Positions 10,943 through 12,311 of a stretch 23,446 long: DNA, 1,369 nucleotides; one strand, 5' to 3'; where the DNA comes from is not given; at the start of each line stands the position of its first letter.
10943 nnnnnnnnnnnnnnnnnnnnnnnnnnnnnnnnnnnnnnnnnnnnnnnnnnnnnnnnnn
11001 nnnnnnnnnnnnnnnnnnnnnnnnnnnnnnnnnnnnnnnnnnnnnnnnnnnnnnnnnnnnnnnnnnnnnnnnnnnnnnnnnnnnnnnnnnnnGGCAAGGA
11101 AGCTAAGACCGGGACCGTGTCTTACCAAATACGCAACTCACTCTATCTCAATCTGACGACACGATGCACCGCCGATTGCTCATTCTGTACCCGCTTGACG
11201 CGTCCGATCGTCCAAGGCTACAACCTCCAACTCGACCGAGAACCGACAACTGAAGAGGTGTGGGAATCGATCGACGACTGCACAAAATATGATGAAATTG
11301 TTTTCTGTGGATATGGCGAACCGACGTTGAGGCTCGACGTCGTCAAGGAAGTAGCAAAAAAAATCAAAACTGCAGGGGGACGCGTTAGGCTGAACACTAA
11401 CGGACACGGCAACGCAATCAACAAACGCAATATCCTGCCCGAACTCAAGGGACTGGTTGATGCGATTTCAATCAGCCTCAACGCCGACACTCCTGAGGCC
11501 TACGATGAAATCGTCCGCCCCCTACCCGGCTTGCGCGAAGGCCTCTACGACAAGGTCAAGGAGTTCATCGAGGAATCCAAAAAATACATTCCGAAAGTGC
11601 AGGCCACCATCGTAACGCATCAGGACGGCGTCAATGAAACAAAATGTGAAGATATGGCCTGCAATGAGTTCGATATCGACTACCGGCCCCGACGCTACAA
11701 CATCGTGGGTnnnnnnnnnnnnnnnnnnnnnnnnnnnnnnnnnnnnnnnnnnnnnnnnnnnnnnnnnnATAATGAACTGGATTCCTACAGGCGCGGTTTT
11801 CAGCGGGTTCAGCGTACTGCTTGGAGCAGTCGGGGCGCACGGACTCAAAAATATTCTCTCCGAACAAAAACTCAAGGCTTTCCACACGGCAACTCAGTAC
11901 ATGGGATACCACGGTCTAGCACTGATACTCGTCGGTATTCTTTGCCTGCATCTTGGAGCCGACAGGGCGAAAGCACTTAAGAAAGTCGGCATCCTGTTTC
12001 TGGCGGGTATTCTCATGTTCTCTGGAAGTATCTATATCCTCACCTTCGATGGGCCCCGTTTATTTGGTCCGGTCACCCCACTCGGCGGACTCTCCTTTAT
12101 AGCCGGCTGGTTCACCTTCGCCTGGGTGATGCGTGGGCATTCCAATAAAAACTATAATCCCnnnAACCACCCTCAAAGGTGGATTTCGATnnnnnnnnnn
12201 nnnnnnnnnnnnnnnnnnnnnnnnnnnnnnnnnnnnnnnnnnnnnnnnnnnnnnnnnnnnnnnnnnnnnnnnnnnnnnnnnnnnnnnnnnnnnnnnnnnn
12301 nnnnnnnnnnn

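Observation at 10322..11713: Single-ORF fusion of TatD nuclease/hydrolase with a small radical SAM domain, coupled to metG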

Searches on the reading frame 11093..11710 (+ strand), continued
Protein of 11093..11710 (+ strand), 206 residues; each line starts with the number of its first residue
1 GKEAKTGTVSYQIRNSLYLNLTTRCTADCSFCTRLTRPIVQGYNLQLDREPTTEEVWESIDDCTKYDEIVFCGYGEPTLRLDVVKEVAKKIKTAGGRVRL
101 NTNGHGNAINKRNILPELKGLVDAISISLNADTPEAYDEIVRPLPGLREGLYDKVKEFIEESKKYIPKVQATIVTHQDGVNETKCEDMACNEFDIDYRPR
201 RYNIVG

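Call 54: fold_search(model_id=the predicted structure, library=pdb)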
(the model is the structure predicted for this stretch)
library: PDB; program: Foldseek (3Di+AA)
matches with E <= 10: 1523; with E <= 0.001: 66
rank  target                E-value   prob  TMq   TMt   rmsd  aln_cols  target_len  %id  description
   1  7vob                  1.1e-06  1.00  0.61  0.40   5.2       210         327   19  The crystal structure of a Radical SAM Enzyme BlsE involved in the Biosynthesis of Blasticidin S (released 2022-05-04)
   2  6y1x_A                2.8e-06  1.00  0.67  0.56   3.8       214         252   21  X-ray structure of the radical SAM protein NifB, a key nitrogenase maturating enzyme (released 2020-06-17)
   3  7tol                  4.6e-06  1.00  0.66  0.30   5.5       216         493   22  X-ray crystal structure of glycerol dibiphytanyl glycerol tetraether - macrocyclic archaeol synthase (GDGT-MAS) from Met (released 2022-08-31)
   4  7jmb_A                5.9e-06  1.00  0.67  0.54   3.8       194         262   21  Crystal structure of Nitrogenase iron-molybdenum cofactor biosynthesis enzyme NifB from Methanothermobacter thermautot (released 2020-10-28)
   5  5hr6_A                5.9e-06  1.00  0.56  0.36   5.9       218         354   22  X-ray crystal structure of C118A RlmN with cross-linked tRNA purified from Escherichia coli (released 2016-04-13)
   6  3c8f                  6.7e-06  1.00  0.66  0.57   4.6       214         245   14  4Fe-4S-Pyruvate formate-lyase Activating Enzyme with partially disordered AdoMet (released 2008-10-28)
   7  3cb8_A                8.1e-06  1.00  0.65  0.56   4.7       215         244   16  4Fe-4S-Pyruvate formate-lyase activating enzyme in complex with AdoMet and a peptide substrate (released 2008-10-28)
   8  5v1t_A                8.6e-06  1.00  0.64  0.32   4.1       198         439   14  Crystal structure of Streptococcus suis SuiB bound to precursor peptide SuiA (released 2017-08-30)
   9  8ai4_A                8.6e-06  1.00  0.61  0.42   4.7       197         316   20  Crystal structure of radical SAM epimerase EpeE C223A mutant from Bacillus subtilis with [4Fe-4S] clusters, S-adenosyl (released 2024-01-10)
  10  9dfu                  9.2e-06  1.00  0.62  0.47   4.6       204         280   15  X-ray crystal structure of the second Viperin-like enzyme from T. virens variant F40H with bound CTP and SAM (released 2025-02-19)
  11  8ai1_B                9.2e-06  1.00  0.61  0.41   4.5       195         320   20  Crystal structure of radical SAM epimerase EpeE from Bacillus subtilis with [4Fe-4S] clusters and S-adenosyl-L-homocys (released 2024-01-10)
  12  9dfn                  9.8e-06  1.00  0.64  0.48   5.4       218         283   14  X-ray crystal structure of the second viperin-like enzyme from Trichoderma virens with bound CTP and SAM (released 2025-02-19)
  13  2yx0                  1.1e-05  1.00  0.56  0.37   5.7       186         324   16  Crystal structure of P. horikoshii TYW1 (released 2007-10-30)
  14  8ai3_A                1.2e-05  1.00  0.59  0.40   4.6       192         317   20  Crystal structure of radical SAM epimerase EpeE C223A mutant from Bacillus subtilis with [4Fe-4S] clusters and S-adeno (released 2024-01-10)
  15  7bi7_B                1.7e-05  1.00  0.68  0.53   3.9       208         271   20  An Unexpected P-Cluster like Intermediate En Route to the Nitrogenase FeMo-co (released 2021-03-10)
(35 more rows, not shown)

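Call 55: search_protein_families(library=pfam, proteins=[P0128, P0261, P0254, P0153, P0132, P0223, P0230, P0252, P0121, P0175], max_evalue=0.01)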
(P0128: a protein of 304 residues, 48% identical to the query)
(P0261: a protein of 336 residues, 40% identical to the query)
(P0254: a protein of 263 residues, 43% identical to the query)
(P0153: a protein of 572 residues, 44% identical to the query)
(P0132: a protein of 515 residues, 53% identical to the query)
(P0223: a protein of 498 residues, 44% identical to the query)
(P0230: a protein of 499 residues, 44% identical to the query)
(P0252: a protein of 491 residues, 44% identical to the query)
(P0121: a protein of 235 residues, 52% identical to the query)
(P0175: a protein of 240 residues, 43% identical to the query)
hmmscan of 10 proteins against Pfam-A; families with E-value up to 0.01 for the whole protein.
P0128 (304 aa): 2 families
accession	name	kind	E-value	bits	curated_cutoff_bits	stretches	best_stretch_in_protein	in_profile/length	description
PF04055.27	Radical_SAM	-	1.5e-17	64.7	29.5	1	120-268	1-142/166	Radical SAM superfamily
PF01026.27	TatD_DNase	-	1.1e-05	25.4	27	1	13-101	160-253/253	TatD related DNase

P0261 (336 aa): 1 family
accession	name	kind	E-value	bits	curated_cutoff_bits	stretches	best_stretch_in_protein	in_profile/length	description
PF04055.27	Radical_SAM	-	1.9e-16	61.1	29.5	1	149-310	1-154/166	Radical SAM superfamily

P0254 (263 aa): 1 family
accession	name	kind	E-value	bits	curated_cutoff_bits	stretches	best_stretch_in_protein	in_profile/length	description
PF04055.27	Radical_SAM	-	7.4e-11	42.9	29.5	1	72-245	1-164/166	Radical SAM superfamily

P0153 (572 aa): 3 families
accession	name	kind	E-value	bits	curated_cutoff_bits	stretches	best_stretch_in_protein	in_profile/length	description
PF01026.27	TatD_DNase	-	4e-83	279.1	27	1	115-365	1-253/253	TatD related DNase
PF04055.27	Radical_SAM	-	9.3e-13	49.1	29.5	1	386-545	2-154/166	Radical SAM superfamily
PF04909.20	Amidohydro_2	-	0.0021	18.3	26.4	0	298-366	229-289/289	Amidohydrolase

P0132 (515 aa): 2 families
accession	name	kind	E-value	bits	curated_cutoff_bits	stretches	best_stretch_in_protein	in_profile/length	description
PF01026.27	TatD_DNase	-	6.5e-82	275.2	27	1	4-265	1-253/253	TatD related DNase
PF04055.27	Radical_SAM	-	8.1e-13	49.3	29.5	1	380-499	46-163/166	Radical SAM superfamily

P0223 (498 aa): 3 families
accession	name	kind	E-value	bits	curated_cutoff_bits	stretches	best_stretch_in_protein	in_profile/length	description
PF01026.27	TatD_DNase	-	4.4e-74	249.5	27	1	9-290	1-253/253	TatD related DNase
PF04055.27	Radical_SAM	-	6.8e-12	46.3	29.5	1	312-483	1-164/166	Radical SAM superfamily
PF04909.20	Amidohydro_2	-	0.00061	20.1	26.4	0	220-291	227-289/289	Amidohydrolase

P0230 (499 aa): 3 families
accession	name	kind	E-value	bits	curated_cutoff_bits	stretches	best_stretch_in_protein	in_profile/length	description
PF01026.27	TatD_DNase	-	8.9e-45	153.5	27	1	2-272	1-253/253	TatD related DNase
PF04055.27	Radical_SAM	-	1.7e-08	35.2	29.5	1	298-474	1-155/166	Radical SAM superfamily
PF04909.20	Amidohydro_2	-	8.6e-05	22.9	26.4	1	17-158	42-166/289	Amidohydrolase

P0252 (491 aa): 3 families
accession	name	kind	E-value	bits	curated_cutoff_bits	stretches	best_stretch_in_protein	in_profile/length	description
PF01026.27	TatD_DNase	-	4.7e-80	269.1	27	1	9-283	1-253/253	TatD related DNase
PF04055.27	Radical_SAM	-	1.6e-13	51.6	29.5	1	306-442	2-133/166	Radical SAM superfamily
PF01979.26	Amidohydro_1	-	0.0032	17.2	25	0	5-286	3-302/345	Amidohydrolase family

P0121 (235 aa): 1 family
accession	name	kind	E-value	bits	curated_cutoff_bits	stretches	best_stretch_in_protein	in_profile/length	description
PF04055.27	Radical_SAM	-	7e-15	56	29.5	1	49-205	2-150/166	Radical SAM superfamily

P0175 (240 aa): 2 families
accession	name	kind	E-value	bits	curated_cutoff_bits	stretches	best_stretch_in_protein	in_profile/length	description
PF04055.27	Radical_SAM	-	2.3e-11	44.6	29.5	1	56-178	1-116/166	Radical SAM superfamily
PF01026.27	TatD_DNase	-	0.00098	19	27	1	1-37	217-253/253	TatD related DNase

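Call 56: search_protein_families(library=ncbifam, proteins=[P0433, P0473, P0451, P0478, P0493, P0487, P0130, P0498, P0494, P0413], max_evalue=1e-30)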
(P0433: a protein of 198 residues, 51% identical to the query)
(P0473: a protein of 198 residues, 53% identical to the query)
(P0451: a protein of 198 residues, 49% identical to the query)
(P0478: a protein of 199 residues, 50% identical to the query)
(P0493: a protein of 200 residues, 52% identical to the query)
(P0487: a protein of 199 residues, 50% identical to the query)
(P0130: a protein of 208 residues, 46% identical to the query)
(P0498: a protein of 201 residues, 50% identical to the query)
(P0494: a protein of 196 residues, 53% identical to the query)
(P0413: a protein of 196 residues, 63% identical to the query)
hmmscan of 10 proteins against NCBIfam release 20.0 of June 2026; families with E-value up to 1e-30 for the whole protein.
P0433 (198 aa): 2 families
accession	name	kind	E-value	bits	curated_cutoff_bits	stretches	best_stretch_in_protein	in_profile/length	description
TIGR04038.1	tatD_link_rSAM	subfamily_domain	6.1e-84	280.6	129.7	1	3-195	1-191/192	TatD family nuclease-associated radical SAM protein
TIGR04100.1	rSAM_pair_X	hypoth_equivalog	6.9e-71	237.9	262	1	4-195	2-196/197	TIGR04100 family radical SAM protein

P0473 (198 aa): 2 families
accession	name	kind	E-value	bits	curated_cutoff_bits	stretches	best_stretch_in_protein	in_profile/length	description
TIGR04038.1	tatD_link_rSAM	subfamily_domain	7e-82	273.9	129.7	1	2-193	2-191/192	TatD family nuclease-associated radical SAM protein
TIGR04100.1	rSAM_pair_X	hypoth_equivalog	1.9e-67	226.6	262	1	2-194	2-197/197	TIGR04100 family radical SAM protein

P0451 (198 aa): 2 families
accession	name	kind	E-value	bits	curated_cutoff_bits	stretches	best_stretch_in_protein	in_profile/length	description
TIGR04038.1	tatD_link_rSAM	subfamily_domain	1.4e-80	269.6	129.7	1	3-192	2-191/192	TatD family nuclease-associated radical SAM protein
TIGR04100.1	rSAM_pair_X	hypoth_equivalog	4.4e-66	222.2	262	1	3-193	2-197/197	TIGR04100 family radical SAM protein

P0478 (199 aa): 2 families
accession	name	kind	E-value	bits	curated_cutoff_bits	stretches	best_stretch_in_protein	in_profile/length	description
TIGR04100.1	rSAM_pair_X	hypoth_equivalog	2.9e-81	271.8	262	1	3-198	2-197/197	TIGR04100 family radical SAM protein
TIGR04038.1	tatD_link_rSAM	subfamily_domain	6.9e-74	247.8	129.7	1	3-197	2-191/192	TatD family nuclease-associated radical SAM protein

P0493 (200 aa): 2 families
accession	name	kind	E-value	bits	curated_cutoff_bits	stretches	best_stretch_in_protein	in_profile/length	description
TIGR04100.1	rSAM_pair_X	hypoth_equivalog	1.9e-81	272.3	262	1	2-198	1-196/197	TIGR04100 family radical SAM protein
TIGR04038.1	tatD_link_rSAM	subfamily_domain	4.9e-75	251.5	129.7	1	2-198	1-191/192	TatD family nuclease-associated radical SAM protein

P0487 (199 aa): 2 families
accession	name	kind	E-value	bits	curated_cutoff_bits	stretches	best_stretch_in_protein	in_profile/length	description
TIGR04100.1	rSAM_pair_X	hypoth_equivalog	3e-81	271.7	262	1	3-198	2-197/197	TIGR04100 family radical SAM protein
TIGR04038.1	tatD_link_rSAM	subfamily_domain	6e-74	248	129.7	1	3-197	2-191/192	TatD family nuclease-associated radical SAM protein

P0130 (208 aa): 2 families
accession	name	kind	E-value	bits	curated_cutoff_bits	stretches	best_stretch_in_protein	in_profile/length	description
TIGR04038.1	tatD_link_rSAM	subfamily_domain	6.3e-79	264.2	129.7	1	5-194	1-191/192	TatD family nuclease-associated radical SAM protein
TIGR04100.1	rSAM_pair_X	hypoth_equivalog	5.1e-65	218.7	262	1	5-194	1-196/197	TIGR04100 family radical SAM protein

P0498 (201 aa): 2 families
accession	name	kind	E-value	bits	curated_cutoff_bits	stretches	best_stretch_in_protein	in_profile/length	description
TIGR04100.1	rSAM_pair_X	hypoth_equivalog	1.9e-79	265.8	262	1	2-199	1-196/197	TIGR04100 family radical SAM protein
TIGR04038.1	tatD_link_rSAM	subfamily_domain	5.5e-74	248.1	129.7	1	2-199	1-191/192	TatD family nuclease-associated radical SAM protein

P0494 (196 aa): 2 families
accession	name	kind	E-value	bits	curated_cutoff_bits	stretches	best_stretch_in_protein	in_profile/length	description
TIGR04038.1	tatD_link_rSAM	subfamily_domain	4.7e-78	261.4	129.7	1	4-194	2-191/192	TatD family nuclease-associated radical SAM protein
TIGR04100.1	rSAM_pair_X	hypoth_equivalog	2.8e-74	249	262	1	5-194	3-196/197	TIGR04100 family radical SAM protein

P0413 (196 aa): 2 families
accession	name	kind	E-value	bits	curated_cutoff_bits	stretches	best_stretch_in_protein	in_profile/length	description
TIGR04038.1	tatD_link_rSAM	subfamily_domain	3.7e-87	291.1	129.7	1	2-191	2-191/192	TatD family nuclease-associated radical SAM protein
TIGR04100.1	rSAM_pair_X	hypoth_equivalog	2.4e-69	232.9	262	1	2-192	2-197/197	TIGR04100 family radical SAM protein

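Call 57: find_encoding_contigs(protein=P0478, flank=5000, max_places=2)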
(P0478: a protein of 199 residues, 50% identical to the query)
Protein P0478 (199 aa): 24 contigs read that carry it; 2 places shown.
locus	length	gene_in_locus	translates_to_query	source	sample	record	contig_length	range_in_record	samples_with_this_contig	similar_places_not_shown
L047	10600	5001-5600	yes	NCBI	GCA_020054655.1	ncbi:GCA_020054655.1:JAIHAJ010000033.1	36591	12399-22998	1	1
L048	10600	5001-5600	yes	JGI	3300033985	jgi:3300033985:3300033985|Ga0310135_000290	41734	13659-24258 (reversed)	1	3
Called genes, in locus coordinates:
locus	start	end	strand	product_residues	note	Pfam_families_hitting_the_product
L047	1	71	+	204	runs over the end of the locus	PF07670:Gate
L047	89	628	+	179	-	PF07670:Gate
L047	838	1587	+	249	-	PF04029:2-ph_phosp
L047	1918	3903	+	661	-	PF00133:tRNA-synt_1, PF01406:tRNA-synt_1e, PF09334:tRNA-synt_1g, PF00133:tRNA-synt_1, PF08264:Anticodon_1, PF19303:Anticodon_3, PF01588:tRNA_bind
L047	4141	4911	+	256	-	PF01026:TatD_DNase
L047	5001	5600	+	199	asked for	PF04055:Radical_SAM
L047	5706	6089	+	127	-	-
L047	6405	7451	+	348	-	PF03990:DUF348, PF07501:G5, PF06725:3D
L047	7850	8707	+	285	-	PF00398:RrnaAD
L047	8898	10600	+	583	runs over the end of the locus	PF17297:PEPCK_N, PF00821:PEPCK_GTP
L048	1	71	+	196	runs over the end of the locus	PF07670:Gate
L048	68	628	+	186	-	PF07670:Gate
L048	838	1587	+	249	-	PF04029:2-ph_phosp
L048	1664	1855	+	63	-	-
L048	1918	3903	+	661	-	PF00133:tRNA-synt_1, PF01406:tRNA-synt_1e, PF09334:tRNA-synt_1g, PF00133:tRNA-synt_1, PF08264:Anticodon_1, PF19303:Anticodon_3, PF01588:tRNA_bind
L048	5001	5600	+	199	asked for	PF04055:Radical_SAM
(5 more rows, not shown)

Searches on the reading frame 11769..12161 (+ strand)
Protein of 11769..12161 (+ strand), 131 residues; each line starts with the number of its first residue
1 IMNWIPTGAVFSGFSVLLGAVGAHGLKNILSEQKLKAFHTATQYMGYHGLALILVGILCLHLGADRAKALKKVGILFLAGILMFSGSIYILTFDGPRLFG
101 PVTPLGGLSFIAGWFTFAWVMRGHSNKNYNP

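Call 17: search_protein_families(library=ncbifam, proteins=[window:11769-12161:+], max_evalue=0.00001)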
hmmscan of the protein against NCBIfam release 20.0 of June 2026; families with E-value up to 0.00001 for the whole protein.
window:11769-12161:+ (131 aa): 1 family
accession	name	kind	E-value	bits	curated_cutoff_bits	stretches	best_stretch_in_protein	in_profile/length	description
NF008125.0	PRK10873.1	equivalog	6.3e-18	65.5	162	1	10-116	11-115/131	hypothetical protein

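Call 18: search_protein_families(library=pfam, proteins=[window:11769-12161:+], max_evalue=0.0001)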
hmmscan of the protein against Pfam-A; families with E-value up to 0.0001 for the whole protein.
window:11769-12161:+ (131 aa): 1 family
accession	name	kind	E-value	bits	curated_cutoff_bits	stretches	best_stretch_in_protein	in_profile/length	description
PF04241.20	DUF423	-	2e-27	95.7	25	1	18-107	1-86/86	Protein of unknown function (DUF423)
